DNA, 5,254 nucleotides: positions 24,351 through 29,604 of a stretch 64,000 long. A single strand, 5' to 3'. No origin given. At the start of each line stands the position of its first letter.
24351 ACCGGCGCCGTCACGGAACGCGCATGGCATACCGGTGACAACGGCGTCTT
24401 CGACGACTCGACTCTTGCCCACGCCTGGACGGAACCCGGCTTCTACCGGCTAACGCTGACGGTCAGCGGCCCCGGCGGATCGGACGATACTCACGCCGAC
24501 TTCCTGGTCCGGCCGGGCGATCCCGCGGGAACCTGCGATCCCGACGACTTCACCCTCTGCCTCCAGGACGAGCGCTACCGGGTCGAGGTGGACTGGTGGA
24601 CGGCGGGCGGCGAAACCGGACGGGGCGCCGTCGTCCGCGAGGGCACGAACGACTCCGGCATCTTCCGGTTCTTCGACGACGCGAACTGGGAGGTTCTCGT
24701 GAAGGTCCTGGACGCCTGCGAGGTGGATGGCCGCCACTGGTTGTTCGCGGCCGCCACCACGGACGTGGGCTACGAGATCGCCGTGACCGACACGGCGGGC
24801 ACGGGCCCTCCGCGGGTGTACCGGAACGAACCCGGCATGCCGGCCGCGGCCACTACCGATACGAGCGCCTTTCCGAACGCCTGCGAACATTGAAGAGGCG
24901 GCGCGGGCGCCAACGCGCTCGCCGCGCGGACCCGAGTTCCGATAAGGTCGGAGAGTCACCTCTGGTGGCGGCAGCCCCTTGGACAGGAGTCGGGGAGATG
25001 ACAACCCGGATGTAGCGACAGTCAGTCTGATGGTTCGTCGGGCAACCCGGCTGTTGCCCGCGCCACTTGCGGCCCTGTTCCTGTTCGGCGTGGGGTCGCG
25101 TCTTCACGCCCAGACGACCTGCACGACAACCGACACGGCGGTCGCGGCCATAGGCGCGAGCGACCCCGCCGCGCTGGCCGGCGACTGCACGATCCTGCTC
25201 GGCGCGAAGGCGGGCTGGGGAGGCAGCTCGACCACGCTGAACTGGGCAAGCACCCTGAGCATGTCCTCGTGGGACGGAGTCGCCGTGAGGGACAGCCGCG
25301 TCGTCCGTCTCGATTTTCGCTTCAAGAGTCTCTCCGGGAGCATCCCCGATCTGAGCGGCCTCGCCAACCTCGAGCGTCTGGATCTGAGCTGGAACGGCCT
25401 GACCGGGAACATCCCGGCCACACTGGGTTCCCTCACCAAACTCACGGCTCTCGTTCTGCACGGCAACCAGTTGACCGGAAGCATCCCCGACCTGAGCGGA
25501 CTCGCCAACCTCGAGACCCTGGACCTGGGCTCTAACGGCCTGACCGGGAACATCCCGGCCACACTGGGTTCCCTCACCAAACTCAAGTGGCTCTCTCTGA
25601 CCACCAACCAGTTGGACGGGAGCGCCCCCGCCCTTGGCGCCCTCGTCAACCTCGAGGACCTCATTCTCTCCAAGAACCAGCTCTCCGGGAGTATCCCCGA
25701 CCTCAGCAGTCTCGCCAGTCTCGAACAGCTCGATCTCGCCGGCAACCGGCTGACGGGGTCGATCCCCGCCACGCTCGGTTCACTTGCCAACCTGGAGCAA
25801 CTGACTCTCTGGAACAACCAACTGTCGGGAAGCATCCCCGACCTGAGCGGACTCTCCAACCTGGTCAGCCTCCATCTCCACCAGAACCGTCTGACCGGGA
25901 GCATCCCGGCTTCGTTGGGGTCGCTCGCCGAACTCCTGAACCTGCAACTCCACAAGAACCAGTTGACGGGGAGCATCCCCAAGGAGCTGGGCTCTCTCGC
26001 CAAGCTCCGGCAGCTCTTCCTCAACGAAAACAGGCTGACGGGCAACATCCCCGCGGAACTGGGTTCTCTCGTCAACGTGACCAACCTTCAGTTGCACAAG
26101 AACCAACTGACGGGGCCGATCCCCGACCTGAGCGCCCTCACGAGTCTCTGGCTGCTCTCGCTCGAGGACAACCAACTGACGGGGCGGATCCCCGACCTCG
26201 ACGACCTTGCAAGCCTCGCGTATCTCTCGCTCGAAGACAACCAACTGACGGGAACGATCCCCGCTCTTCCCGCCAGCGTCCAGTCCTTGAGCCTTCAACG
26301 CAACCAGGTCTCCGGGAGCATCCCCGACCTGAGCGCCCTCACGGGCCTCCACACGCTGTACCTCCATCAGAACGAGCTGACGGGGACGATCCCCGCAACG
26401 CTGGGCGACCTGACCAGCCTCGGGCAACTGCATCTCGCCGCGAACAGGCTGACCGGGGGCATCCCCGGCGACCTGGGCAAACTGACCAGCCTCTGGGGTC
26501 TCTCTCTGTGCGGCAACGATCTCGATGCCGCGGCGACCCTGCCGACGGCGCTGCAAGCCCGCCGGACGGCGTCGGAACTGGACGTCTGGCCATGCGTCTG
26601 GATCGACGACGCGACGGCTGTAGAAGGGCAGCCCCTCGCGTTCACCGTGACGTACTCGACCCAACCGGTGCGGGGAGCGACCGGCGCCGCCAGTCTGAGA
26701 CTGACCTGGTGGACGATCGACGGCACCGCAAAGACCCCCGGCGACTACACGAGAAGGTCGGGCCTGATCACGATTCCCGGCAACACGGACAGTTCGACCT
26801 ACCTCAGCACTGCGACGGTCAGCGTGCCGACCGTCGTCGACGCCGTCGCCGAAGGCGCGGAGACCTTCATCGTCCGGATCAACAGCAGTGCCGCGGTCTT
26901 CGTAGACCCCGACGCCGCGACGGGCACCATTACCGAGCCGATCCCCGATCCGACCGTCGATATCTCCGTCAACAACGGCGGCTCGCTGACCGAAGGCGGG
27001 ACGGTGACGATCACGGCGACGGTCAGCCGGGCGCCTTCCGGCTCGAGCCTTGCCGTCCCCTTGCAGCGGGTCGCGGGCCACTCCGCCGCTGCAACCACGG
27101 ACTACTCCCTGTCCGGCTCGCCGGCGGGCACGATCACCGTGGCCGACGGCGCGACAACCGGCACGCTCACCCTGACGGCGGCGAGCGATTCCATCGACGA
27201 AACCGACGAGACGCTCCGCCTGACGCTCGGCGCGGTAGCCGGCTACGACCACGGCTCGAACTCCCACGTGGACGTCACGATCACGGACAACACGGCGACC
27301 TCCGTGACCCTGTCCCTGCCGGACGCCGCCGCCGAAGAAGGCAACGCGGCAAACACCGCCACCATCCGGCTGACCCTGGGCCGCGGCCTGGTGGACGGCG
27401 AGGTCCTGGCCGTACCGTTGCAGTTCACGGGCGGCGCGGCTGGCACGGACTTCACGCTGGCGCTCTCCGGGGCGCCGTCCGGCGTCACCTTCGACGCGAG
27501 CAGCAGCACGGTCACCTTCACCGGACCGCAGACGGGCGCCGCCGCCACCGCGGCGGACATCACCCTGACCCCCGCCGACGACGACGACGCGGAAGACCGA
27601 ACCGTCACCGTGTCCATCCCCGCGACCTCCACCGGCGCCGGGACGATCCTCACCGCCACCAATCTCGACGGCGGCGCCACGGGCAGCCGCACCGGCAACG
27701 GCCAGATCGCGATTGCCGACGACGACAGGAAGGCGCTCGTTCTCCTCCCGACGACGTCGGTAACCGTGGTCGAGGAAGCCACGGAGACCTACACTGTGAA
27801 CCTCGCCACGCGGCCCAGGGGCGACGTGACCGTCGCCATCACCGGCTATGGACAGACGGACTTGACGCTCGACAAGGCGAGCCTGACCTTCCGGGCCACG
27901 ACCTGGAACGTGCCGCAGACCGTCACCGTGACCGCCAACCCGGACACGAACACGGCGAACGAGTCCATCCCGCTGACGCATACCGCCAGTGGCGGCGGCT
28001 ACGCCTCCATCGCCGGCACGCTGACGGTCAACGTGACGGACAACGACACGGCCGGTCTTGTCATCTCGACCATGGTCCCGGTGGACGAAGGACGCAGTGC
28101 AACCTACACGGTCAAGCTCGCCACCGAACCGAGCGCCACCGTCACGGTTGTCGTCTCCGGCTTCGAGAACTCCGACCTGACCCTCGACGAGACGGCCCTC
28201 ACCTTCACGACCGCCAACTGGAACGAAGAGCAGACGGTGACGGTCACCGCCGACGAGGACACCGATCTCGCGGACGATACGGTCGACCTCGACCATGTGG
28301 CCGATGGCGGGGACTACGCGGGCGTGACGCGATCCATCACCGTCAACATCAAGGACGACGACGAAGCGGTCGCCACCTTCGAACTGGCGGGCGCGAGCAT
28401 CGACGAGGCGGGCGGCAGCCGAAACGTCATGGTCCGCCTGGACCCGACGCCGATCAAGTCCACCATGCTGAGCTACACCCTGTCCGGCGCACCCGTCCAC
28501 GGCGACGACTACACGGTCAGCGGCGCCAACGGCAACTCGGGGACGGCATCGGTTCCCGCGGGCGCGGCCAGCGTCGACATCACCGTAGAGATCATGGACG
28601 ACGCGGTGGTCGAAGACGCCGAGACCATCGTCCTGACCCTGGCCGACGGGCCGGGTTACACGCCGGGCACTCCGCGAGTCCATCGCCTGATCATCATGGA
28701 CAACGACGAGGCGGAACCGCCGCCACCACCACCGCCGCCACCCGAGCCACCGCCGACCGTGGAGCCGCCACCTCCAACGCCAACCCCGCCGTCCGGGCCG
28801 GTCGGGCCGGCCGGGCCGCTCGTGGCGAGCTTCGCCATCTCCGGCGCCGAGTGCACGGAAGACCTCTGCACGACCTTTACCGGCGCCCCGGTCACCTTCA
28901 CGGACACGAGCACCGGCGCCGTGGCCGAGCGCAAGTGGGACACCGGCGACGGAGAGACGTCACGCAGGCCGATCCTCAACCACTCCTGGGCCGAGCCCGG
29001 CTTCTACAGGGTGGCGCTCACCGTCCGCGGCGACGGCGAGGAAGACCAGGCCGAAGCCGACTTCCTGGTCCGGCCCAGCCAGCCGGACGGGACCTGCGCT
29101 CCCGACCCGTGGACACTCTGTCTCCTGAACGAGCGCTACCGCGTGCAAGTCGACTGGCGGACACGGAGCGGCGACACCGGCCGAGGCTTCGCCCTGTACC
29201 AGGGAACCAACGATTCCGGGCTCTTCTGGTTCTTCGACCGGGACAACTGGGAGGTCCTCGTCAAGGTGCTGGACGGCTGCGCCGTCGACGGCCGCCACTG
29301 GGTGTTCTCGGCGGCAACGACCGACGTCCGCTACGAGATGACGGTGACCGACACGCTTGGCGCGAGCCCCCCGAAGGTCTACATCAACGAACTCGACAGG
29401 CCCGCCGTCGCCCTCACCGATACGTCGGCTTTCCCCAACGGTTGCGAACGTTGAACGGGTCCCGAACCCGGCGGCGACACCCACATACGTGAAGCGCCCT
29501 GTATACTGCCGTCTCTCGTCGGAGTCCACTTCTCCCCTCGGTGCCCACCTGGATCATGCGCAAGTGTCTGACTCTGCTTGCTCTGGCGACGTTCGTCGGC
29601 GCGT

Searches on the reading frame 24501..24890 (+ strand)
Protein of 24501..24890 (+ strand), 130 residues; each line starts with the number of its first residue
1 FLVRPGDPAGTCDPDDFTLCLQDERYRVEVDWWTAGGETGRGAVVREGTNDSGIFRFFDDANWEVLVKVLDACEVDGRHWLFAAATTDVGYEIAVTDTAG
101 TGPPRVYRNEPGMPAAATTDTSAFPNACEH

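Call 11: search_protein_families(library=ncbifam, proteins=[window:24501-24890:+], max_evalue=10)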
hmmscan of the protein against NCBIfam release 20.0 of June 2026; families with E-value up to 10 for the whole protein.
seq(130 aa): 2 families
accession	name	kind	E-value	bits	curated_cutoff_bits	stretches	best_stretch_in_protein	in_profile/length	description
NF058629.1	PA0111_fam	equivalog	0.01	15.7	230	1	30-91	28-90/180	PA_0111/PP_0108 family redox-active disulfide protein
TIGR03715.1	KxYKxGKxW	domain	0.22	11.3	18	1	77-87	10-20/23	KxYKxGKxW signal peptide domain-containing protein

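Call 61: search_solved_structures(query=A4, max_evalue=10)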
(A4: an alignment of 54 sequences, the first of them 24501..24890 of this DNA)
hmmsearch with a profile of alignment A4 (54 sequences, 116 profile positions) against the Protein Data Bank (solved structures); distinct sequences matched with E-value up to 10: 9.
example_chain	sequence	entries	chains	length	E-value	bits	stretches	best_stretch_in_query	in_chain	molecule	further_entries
1zx5_A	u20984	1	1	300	0.029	17.5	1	30-67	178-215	mannosephosphate isomerase, putative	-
4ykm_A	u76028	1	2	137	0.082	16.1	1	40-82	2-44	Cellular retinoic acid-binding protein 2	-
2rb6_A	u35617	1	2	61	0.13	15.4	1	23-64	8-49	Uncharacterized protein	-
7nks_D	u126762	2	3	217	0.33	14.1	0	72-114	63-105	Fab HTN-Gn1 light chain | Fab fragment HTN-Gn1 Light chain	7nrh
4m6s_A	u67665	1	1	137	0.4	13.8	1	42-82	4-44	Cellular retinoic acid-binding protein 2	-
4m7m_A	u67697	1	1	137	0.4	13.8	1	42-82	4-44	Cellular retinoic acid-binding protein 2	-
4i9r_A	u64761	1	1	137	0.41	13.8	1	42-82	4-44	Cellular retinoic acid-binding protein 2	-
5v6l_L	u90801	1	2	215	0.68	13.1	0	72-113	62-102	Light chain of Fab fragment of rabbit anti-HIV1 gp120 V3 mAb 10A37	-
3cjm_A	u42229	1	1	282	1.5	12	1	63-98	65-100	Putative beta-lactamase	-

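Call 65: predict_structure(alignment_id=A4)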
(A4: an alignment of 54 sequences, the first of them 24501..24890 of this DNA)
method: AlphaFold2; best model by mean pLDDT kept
length: 130 residues; sequences in the alignment: 54
mean_pLDDT: 92.9   pTM: 0.87
mean pLDDT of the five models: 92.9, 92.5, 92.4, 92.4, 91.9
residues with pLDDT >= 90: 113; 70-90: 8; 50-70: 6; < 50: 3
segments of 3 or more residues with pLDDT < 50: 1-3
pLDDT, mean of each block of 10 residues (from residue 1): 54 96 97 98 95 97 97 97 97 96 94 97 92
secondary structure, 60 per line:
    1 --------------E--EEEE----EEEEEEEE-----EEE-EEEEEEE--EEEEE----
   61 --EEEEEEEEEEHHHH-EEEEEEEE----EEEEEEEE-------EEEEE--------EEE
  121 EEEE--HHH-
elements in order: E18-21 E26-33 E39-41 E43-49 E52-56 E63-72 H73-76 E78-85 E90-97 E105-109 E118-124
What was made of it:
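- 24501..24890 (+): Copy 2 of the domain. It ends 1 residue before the stop codon. AF2 model with pLDDT 92.9 (call 65).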

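Call 68: fold_search(model_id=the predicted structure, library=pdb)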
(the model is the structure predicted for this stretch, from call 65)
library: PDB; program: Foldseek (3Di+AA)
matches with E <= 10: 621; with E <= 0.001: 0
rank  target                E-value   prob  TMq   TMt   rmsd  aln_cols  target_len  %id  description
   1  2ee9_MODEL_1_A        1.2e-01  0.23  0.21  0.27  10.1       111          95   13  Solution structure of the 16th filamin domain from human Filamin-B (released 2007-08-21)
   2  5che_C                2.1e-01  0.21  0.24  0.16   9.3       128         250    8  Crystal structure of Arabidopsis glutamyl-tRNA reductase in complex with its regulatory proteins (released 2016-02-03)
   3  2dlg_MODEL_1_A        2.7e-01  0.25  0.26  0.31  12.3       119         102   13  Solution structure of the 20th Filamin domain from human Filamin-B (released 2006-10-18)
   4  5che_D                3.2e-01  0.14  0.23  0.15  12.3       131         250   11  Crystal structure of Arabidopsis glutamyl-tRNA reductase in complex with its regulatory proteins (released 2016-02-03)
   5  6n44_C                3.7e-01  0.13  0.21  0.21   8.9       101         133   16  Sheep Galectin-11 (LGALS11) complex with glycerol (released 2020-05-20)
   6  2d7n_MODEL_1_A        3.9e-01  0.13  0.23  0.28  13.6       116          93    8  Solution structure of the 16th Filamin domain from human Filamin C (released 2006-05-24)
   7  3c5p_B                4.1e-01  0.25  0.32  0.23   9.9       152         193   10  Crystal structure of BAS0735, a protein of unknown function from Bacillus anthracis str. Sterne (released 2008-02-19)
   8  7n35_A                4.1e-01  0.21  0.28  0.33   9.3       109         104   18  Structure of Yersinia aleksiciae Cap15 cyclic dinucleotide receptor, crystal form 2 (released 2021-11-17)
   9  6n3r_C                4.1e-01  0.08  0.22  0.21  12.1       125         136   13  Sheep Galectin-11 (LGALS11) complex with galactose (released 2020-05-20)
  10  2h6o_A                4.4e-01  0.23  0.34  0.13  14.0       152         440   12  Epstein Barr Virus Major Envelope Glycoprotein (released 2006-10-31)
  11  4yge_C                4.4e-01  0.08  0.19  0.12  17.8       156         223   13  Crystal structure of ERGIC-53/MCFD2, trigonal calcium-bound form 2 (released 2016-04-06)
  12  8a6l_C                4.6e-01  0.16  0.27  0.22  13.4       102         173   14  Human 4F2hc-LAT2 heterodimeric amino acid transporter in complex with anticalin D11vs (released 2022-11-09)
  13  9m8o_Q                4.6e-01  0.10  0.22  0.19  15.9       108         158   11  Cryo-EM structure of bacteriophage NF5 baseplate (released 2025-12-17)
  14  5mc9_A                4.6e-01  0.09  0.20  0.06  14.1       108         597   15  Crystal structure of the heterotrimeric integrin-binding region of laminin-111 (released 2017-02-08)
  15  4yge_E                5.1e-01  0.07  0.20  0.13  18.0       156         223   13  Crystal structure of ERGIC-53/MCFD2, trigonal calcium-bound form 2 (released 2016-04-06)
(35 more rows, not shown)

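Call 73: fold_search(model_id=the predicted structure, library=viral)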
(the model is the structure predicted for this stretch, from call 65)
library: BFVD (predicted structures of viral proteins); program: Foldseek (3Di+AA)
matches with E <= 10: 710; with E <= 0.001: 0
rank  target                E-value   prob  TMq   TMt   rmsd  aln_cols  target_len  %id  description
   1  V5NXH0                9.0e-02  0.44  0.31  0.10  16.4       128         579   10  F-Nec2 protein [Chelonid alphaherpesvirus 5]
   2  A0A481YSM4            1.1e-01  0.21  0.23  0.21  12.6       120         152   13  Uncharacterized protein [Marseillevirus LCMAC101]
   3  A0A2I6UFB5            1.3e-01  0.15  0.18  0.14  10.9        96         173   10  Uncharacterized protein [Klebsiella phage vB_Kpn_F48]
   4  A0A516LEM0            1.9e-01  0.25  0.21  0.31  13.6        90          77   11  (no name in the UniProt tables at hand)
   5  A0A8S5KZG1            2.1e-01  0.33  0.26  0.27  14.9        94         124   13  Coat protein [ssRNA phage Zoerhiza.4_19]
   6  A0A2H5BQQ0            2.4e-01  0.10  0.18  0.05  13.8       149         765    9  Uncharacterized protein [Vibrio phage Vp_R1]
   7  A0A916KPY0            2.8e-01  0.23  0.27  0.27   7.3       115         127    8  Uncharacterized protein [Choristoneura biennis entomopoxvirus]
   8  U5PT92                2.9e-01  0.28  0.30  0.08   8.6       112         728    8  Glycerophosphoryl diester phosphodiesterase [Clavibacter phage CN1A]
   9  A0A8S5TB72            3.1e-01  0.20  0.27  0.09  11.6        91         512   13  Portal protein [Myoviridae sp. ctiX384]
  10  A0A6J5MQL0            3.1e-01  0.18  0.23  0.20   9.9       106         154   16  Uncharacterized protein [uncultured Caudovirales phage]
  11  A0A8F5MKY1            3.3e-01  0.18  0.25  0.22  15.3        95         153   10  Coat protein [Grapevine-associated levi-like virus 1]
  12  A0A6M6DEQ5            3.4e-01  0.06  0.18  0.14  19.1       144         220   12  (no name in the UniProt tables at hand)
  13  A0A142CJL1            3.4e-01  0.06  0.17  0.14  13.7       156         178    9  (no name in the UniProt tables at hand)
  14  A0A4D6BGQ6            3.6e-01  0.20  0.28  0.23  13.6       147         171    9  (no name in the UniProt tables at hand)
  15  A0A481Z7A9            3.6e-01  0.16  0.26  0.23  14.7       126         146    8  Uncharacterized protein [Pithovirus LCPAC201]
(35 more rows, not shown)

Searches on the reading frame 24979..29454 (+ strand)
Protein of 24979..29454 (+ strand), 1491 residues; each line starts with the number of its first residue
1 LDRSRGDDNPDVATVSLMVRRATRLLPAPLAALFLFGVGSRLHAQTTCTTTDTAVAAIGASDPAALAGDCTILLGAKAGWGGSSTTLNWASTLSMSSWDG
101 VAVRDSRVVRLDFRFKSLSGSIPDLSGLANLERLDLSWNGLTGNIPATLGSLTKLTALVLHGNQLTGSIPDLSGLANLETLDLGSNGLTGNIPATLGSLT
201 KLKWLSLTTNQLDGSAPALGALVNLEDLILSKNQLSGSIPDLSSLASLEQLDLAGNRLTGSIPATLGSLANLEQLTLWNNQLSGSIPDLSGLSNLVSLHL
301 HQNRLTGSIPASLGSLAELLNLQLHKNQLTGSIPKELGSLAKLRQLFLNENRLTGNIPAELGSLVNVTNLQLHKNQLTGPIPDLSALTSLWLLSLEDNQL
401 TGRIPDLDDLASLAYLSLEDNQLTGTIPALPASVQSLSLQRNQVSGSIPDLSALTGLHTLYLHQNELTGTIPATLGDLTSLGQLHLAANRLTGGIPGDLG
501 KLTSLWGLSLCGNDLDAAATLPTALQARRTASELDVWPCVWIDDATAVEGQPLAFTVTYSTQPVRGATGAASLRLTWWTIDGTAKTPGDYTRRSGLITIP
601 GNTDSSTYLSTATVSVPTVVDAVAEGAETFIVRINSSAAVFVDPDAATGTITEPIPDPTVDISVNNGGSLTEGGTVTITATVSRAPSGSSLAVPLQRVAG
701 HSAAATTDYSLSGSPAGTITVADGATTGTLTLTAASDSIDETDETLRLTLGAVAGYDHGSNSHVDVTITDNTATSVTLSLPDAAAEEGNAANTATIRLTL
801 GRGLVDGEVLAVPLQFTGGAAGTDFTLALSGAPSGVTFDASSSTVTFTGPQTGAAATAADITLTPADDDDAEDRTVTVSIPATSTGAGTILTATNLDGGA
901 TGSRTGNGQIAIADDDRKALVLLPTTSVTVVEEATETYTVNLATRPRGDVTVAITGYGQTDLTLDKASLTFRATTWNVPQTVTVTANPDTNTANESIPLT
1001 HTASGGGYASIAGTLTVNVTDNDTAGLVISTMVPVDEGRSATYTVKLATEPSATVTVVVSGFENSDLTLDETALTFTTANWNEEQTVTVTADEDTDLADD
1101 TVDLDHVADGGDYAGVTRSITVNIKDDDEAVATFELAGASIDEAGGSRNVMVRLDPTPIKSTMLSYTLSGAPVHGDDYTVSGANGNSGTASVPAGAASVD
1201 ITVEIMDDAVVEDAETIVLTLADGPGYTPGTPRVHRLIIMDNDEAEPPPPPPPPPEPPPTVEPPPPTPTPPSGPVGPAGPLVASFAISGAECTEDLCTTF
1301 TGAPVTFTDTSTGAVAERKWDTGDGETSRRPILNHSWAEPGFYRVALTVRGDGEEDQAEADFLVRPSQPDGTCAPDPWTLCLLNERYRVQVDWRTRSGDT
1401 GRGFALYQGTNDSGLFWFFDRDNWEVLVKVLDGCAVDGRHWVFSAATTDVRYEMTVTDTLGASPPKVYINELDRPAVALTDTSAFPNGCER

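Call 8: search_protein_families(library=pfam, proteins=[window:24979-29454:+], max_evalue=0.1)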
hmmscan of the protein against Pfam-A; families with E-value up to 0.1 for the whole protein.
window:24979-29454:+ (1491 aa): 14 families
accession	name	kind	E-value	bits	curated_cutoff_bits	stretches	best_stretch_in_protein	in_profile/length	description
PF12799.13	LRR_4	-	1.6e-37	127.1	27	7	224-258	2-36/44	Leucine Rich repeats (2 copies)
PF00560.39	LRR_1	-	9.8e-33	105.6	20.6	3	130-152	1-23/23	Leucine Rich Repeat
PF13855.12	LRR_8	-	9.1e-32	109.1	27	7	293-353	1-61/61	Leucine rich repeat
PF23598.1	LRR_14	-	1.8e-20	73.4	40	3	236-373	37-175/353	Leucine-rich repeat region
PF03160.20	Calx-beta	-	2.2e-14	53.9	27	2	577-653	43-117/119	Calx-beta domain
PF24141.1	LRR_ComC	-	4.3e-10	40.2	27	1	349-428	200-273/288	EGF-like domain-containing protein ComC LRR domain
PF18911.6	PKD_4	-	1.9e-09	37.9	27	1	1305-1359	24-78/85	PKD domain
PF00801.26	PKD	-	5.1e-08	33.3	23.5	1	1301-1362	13-78/80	PKD domain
PF25019.1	LRR_R13L1-DRL21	-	5.3e-05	23.6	27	0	244-301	67-125/127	R13L1/DRL21 LRRs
PF25013.1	LRR_Zer-1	-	0.00024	21.7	27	1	125-185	4-63/137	Zer-1-like, Leucine-rich repeats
PF24758.1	LRR_At5g56370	-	0.0021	18.2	27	0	221-283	9-74/227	FBD-associated F-box protein At5g56370, LRR repeats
PF23211.1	LRR_LRWD1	-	0.0033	17.6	28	1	177-258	22-98/190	Leucine-rich repeat and WD repeat-containing protein 1, LRR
PF14580.12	LRR_9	-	0.015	15.3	30.5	0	179-252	45-116/175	Leucine-rich repeat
PF17766.7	fn3_6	-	0.039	14.6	26.4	0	925-992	22-77/99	Fibronectin type-III domain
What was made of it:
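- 28879..29064 (+): PKD domain directly upstream of copy 3. Pfam PKD_4/PKD at aa 1301-1362 of the ORF that opens at 24979 (call 8).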

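Call 49: find_encoding_contigs(protein=window:25030-29454:+, flank=10000, max_places=1)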
Protein window:25030-29454:+ (1474 aa): no gene with exactly this product is on record in the collection.
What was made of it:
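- Tried and rejected: It failed, probably because of a strain or start-codon difference (call 49).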
